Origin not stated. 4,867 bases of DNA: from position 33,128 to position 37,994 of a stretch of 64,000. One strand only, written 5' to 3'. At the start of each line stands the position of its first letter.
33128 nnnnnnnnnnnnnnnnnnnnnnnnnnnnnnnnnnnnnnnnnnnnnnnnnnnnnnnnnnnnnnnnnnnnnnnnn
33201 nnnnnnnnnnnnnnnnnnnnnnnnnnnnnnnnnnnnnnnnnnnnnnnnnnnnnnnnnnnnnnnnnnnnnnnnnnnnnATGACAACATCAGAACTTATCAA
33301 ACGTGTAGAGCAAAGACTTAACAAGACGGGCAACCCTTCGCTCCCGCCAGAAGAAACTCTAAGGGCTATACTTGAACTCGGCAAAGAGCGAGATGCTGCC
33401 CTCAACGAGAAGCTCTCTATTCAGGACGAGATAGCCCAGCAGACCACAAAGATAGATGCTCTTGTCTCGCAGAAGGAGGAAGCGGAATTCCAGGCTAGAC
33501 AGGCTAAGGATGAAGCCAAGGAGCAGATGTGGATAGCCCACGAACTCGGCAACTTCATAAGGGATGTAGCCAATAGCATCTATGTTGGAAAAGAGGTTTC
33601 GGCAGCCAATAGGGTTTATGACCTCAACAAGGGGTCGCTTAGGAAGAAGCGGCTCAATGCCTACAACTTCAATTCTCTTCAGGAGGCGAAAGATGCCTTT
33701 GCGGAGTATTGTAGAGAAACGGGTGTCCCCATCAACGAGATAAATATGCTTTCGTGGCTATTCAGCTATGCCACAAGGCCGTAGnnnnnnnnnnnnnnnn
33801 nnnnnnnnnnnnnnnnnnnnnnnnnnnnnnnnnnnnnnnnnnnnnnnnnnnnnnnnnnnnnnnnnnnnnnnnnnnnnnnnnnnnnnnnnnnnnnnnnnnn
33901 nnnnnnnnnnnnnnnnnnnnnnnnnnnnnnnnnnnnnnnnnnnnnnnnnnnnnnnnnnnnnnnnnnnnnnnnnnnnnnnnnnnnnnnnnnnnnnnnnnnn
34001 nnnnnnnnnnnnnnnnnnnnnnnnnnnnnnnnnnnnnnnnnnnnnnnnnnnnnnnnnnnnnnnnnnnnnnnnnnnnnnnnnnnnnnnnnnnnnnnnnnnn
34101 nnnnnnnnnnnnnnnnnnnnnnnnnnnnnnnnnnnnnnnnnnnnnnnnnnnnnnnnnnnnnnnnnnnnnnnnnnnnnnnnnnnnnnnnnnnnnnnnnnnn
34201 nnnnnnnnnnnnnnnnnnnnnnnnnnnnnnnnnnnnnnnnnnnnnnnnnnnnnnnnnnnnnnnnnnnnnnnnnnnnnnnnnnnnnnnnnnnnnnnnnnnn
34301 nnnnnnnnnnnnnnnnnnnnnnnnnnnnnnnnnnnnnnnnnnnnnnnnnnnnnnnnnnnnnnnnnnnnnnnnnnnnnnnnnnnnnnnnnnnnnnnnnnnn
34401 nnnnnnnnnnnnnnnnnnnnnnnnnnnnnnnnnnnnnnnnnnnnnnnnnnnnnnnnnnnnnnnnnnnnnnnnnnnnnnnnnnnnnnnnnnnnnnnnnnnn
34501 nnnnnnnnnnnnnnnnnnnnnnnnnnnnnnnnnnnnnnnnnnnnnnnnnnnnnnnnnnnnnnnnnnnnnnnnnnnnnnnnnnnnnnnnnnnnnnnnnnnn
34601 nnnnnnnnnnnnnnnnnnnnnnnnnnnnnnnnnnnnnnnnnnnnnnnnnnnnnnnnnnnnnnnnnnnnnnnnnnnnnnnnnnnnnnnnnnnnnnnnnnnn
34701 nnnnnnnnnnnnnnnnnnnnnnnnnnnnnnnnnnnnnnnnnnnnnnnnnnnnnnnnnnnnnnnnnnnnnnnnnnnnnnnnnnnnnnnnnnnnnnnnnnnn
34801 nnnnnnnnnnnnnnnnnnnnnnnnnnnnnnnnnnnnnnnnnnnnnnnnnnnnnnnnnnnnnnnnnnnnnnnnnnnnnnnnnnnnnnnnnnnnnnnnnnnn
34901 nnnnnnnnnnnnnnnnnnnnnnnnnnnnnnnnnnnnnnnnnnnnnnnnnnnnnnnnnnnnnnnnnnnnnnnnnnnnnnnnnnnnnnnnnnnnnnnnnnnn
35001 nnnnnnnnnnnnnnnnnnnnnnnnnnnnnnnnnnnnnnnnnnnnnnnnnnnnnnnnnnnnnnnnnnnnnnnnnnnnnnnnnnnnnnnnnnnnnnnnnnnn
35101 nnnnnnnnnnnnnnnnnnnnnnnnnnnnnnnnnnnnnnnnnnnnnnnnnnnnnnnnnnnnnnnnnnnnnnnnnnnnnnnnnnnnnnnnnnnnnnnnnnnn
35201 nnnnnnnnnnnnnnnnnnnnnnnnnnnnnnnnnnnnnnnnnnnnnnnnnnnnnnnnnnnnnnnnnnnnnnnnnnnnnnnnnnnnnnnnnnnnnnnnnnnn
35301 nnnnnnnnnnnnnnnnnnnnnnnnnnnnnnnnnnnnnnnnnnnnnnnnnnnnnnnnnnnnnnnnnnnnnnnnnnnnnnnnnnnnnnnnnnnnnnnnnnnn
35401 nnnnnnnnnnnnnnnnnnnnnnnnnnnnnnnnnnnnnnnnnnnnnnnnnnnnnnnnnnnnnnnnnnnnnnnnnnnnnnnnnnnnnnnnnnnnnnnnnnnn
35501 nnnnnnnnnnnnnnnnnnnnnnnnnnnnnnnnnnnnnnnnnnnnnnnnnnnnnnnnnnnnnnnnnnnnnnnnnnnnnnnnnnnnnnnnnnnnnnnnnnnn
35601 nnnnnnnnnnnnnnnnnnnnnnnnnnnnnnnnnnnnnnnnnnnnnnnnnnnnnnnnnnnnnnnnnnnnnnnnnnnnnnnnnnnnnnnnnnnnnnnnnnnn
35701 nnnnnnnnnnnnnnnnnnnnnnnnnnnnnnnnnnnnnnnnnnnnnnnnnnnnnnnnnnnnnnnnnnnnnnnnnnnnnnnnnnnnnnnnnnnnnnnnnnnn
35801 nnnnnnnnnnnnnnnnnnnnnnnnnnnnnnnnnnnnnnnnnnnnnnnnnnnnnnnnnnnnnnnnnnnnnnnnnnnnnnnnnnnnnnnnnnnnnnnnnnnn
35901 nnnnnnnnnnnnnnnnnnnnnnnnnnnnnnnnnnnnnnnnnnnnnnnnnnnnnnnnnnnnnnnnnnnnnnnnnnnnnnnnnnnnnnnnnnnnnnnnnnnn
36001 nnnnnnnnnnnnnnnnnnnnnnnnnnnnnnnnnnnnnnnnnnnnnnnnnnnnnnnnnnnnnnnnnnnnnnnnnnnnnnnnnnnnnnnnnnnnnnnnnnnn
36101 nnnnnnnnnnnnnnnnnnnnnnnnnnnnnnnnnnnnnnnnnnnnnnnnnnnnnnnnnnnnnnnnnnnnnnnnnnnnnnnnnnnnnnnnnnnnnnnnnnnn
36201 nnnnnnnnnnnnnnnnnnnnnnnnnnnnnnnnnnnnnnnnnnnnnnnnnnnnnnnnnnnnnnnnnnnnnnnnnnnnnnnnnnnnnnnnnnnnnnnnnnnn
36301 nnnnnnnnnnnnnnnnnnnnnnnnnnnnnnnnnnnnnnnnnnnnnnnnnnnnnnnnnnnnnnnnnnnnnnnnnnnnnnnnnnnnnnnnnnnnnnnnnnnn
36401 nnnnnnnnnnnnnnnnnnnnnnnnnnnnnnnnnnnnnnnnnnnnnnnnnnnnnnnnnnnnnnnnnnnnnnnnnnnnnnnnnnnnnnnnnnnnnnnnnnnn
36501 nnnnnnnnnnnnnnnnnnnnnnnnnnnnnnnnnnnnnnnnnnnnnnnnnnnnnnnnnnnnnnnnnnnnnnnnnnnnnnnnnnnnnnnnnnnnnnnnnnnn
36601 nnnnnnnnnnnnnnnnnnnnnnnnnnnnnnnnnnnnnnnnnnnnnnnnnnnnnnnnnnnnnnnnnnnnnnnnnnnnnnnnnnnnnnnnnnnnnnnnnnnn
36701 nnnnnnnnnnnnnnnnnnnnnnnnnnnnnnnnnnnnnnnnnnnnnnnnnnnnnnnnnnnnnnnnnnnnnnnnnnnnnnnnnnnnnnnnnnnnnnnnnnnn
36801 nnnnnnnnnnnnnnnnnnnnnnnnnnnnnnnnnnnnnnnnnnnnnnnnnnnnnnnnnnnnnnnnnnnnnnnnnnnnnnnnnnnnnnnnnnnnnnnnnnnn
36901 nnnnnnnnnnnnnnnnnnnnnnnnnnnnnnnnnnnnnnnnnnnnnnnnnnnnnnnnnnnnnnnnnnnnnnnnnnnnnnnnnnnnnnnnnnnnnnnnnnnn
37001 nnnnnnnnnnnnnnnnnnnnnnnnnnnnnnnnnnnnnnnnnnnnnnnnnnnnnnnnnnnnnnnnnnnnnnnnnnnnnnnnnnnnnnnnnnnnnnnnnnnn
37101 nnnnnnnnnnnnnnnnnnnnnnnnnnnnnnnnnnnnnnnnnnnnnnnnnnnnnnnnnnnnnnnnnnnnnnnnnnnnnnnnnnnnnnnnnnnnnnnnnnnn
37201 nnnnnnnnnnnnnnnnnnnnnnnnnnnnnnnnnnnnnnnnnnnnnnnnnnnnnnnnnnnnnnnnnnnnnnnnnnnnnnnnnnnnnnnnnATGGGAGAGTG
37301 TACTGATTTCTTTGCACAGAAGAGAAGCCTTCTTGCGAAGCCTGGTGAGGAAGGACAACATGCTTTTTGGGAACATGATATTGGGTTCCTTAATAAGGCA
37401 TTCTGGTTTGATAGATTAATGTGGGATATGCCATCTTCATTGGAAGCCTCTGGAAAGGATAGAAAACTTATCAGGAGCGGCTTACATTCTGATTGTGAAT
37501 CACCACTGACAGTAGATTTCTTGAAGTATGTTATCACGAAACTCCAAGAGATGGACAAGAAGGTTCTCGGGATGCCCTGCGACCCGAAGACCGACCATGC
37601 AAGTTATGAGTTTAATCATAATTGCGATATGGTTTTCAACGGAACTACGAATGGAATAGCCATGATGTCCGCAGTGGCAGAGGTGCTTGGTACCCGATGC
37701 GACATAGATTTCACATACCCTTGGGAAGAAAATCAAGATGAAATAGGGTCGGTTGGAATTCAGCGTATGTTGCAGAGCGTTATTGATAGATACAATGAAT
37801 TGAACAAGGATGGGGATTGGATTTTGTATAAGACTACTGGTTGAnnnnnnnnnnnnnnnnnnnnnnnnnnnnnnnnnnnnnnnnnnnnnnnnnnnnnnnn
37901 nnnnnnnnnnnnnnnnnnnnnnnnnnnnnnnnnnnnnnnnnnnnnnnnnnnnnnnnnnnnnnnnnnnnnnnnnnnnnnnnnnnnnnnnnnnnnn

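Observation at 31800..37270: Two distinct TnpB elements; one sits between pncB and the rest of the NAD gene set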

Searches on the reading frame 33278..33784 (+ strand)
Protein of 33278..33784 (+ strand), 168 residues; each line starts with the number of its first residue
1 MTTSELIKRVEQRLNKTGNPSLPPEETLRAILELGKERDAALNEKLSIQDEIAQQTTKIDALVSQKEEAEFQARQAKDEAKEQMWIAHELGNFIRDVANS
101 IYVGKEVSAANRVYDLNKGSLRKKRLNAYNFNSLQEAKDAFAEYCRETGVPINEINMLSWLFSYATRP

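Call 3: search_protein_families(library=pfam, proteins=[window:33278-33784:+], max_evalue=0.01)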
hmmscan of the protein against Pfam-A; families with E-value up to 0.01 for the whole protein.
window:33278-33784:+ (168 aa): 0 families

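Call 22: find_encoding_contigs(protein=window:33278-33784:+, flank=10000, max_places=10)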
Protein window:33278-33784:+ (168 aa): 1 contig read that carries it; 1 place shown.
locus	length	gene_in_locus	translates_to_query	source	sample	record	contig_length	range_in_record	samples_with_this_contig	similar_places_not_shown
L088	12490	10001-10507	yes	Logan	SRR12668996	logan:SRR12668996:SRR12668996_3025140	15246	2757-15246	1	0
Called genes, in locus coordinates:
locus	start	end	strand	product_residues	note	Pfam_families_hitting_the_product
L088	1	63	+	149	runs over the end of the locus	-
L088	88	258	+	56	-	-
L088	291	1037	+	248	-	PF05866:RusA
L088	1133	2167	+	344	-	-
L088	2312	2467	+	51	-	-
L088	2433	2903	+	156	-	PF13936:HTH_38 (weak)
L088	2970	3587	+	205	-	PF22755:E217_gp28, PF05521:Phage_HCP (weak)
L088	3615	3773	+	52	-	-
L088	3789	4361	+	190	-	-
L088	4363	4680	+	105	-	-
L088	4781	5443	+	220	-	PF00293:NUDIX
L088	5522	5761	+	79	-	-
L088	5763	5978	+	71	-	-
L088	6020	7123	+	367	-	PF00438:S-AdoMet_synt_N, PF02772:S-AdoMet_synt_M, PF02773:S-AdoMet_synt_C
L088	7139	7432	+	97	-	-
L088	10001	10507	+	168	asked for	-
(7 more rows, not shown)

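Call 86: search_protein_families(library=phrogs, proteins=[window:33278-33784:+], max_evalue=0.001)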
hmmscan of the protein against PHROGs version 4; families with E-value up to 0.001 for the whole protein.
window:33278-33784:+ (168 aa): 0 families

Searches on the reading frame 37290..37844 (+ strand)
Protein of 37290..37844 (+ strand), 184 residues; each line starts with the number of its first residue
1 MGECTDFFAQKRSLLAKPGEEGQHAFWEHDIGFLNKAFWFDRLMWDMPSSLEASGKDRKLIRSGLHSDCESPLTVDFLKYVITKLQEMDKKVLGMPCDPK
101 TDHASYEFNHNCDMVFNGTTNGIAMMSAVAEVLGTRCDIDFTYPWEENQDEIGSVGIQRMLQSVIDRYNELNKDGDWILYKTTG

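Call 3: search_protein_families(library=pfam, proteins=[window:37290-37844:+], max_evalue=0.01)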
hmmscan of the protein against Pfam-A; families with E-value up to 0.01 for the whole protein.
window:37290-37844:+ (184 aa): 0 families

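Call 86: search_protein_families(library=phrogs, proteins=[window:37290-37844:+], max_evalue=0.001)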
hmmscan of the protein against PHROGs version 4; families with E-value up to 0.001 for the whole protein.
window:37290-37844:+ (184 aa): 0 families
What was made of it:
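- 37173..38033 (+): Variable cassette between the TnpB-2 right end and dCMP deaminase: a possible 31-aa ORF (37173-37268), orf184 (37290-37844) and orf51 (37878-38033). It is not part of the transposon. No Pfam or PHROG hit (calls 3, 86).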
